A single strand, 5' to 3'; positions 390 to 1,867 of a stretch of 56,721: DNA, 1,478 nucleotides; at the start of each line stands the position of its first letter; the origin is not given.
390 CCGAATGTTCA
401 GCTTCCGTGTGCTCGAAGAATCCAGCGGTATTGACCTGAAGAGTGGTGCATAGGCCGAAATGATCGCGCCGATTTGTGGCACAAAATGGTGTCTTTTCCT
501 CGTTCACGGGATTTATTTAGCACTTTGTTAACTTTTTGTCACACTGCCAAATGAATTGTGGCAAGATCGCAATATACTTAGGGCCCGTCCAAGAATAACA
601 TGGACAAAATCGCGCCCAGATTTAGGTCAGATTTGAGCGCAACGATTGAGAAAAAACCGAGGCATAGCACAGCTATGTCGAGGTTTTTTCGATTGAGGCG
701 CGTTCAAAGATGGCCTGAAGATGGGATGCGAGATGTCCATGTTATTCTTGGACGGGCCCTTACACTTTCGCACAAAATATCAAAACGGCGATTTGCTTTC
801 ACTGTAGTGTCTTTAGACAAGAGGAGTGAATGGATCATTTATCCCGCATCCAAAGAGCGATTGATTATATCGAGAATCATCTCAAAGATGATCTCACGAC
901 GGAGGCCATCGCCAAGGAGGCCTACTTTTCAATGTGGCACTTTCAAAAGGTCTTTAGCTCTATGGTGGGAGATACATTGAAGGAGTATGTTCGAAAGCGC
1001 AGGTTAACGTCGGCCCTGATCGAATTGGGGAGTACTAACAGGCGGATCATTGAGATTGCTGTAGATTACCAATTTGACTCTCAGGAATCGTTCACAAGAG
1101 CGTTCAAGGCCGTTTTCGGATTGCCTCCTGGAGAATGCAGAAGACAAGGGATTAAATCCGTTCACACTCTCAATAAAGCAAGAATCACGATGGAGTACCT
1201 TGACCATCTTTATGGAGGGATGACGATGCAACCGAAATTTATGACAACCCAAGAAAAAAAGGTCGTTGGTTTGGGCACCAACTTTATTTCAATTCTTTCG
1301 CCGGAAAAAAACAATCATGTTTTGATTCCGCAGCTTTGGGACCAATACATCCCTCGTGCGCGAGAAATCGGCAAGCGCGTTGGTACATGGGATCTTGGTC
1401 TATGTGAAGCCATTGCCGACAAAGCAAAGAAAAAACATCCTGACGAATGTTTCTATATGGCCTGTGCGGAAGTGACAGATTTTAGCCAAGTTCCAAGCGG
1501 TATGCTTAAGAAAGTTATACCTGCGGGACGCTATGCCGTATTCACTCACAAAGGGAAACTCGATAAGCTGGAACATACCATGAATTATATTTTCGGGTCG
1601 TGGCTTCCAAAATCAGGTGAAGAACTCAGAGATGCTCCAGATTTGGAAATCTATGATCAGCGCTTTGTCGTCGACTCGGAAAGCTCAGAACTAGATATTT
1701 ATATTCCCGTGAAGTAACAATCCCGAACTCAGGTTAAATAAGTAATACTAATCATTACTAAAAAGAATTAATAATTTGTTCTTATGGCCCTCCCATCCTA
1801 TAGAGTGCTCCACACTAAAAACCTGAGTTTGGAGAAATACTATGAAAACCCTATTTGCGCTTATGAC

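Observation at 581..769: Family-A long-hairpin element: fully compensated outer stem and strand-biased non-canonical pairs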

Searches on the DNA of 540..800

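Call 30: search_rna_families(source=window, start=540, end=800, threshold=evalue, max_evalue=10)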
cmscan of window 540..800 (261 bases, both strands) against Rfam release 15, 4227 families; matches with E-value up to 10: 0.
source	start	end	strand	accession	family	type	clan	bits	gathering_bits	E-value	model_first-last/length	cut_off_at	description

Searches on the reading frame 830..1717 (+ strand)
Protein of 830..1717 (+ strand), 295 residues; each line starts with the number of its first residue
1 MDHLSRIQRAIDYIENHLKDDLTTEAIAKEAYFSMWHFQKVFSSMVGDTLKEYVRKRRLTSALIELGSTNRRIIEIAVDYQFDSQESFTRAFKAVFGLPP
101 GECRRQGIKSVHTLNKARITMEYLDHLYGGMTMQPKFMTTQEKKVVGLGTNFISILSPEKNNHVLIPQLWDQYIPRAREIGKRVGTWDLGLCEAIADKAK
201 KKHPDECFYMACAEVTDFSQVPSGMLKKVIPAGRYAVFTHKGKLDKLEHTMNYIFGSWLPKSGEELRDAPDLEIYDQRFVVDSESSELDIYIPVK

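Call 19: find_encoding_contigs(protein=window:830-1717:+, flank=10000, max_places=10)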
Protein window:830-1717:+ (295 aa): 1 contig read that carries it; 1 place shown.
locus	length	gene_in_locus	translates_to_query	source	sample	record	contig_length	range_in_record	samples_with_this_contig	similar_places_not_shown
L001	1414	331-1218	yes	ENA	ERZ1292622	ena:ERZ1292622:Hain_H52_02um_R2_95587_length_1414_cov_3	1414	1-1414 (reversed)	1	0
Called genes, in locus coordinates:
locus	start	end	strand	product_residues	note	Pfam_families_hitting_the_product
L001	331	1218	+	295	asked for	PF00165:HTH_AraC (faint), PF12833:HTH_18, PF06445:GyrI-like, PF14526:Cass2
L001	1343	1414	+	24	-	?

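Call 23: search_protein_families(library=pfam, proteins=[window:830-1717:+])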
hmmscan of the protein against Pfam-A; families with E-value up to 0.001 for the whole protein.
window:830-1717:+ (295 aa): 4 families
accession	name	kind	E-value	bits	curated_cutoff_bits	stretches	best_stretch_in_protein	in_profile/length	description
PF06445.20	GyrI-like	-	2.9e-30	106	26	1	133-295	1-155/155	GyrI-like small molecule binding domain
PF14526.11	Cass2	-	1.9e-24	87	27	1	144-294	9-150/150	Integron-associated effector binding protein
PF12833.13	HTH_18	-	5.5e-18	65.5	33.6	1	27-106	1-80/80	Helix-turn-helix domain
PF00165.29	HTH_AraC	-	3e-08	34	26.6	1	68-100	6-37/42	Bacterial regulatory helix-turn-helix proteins, AraC family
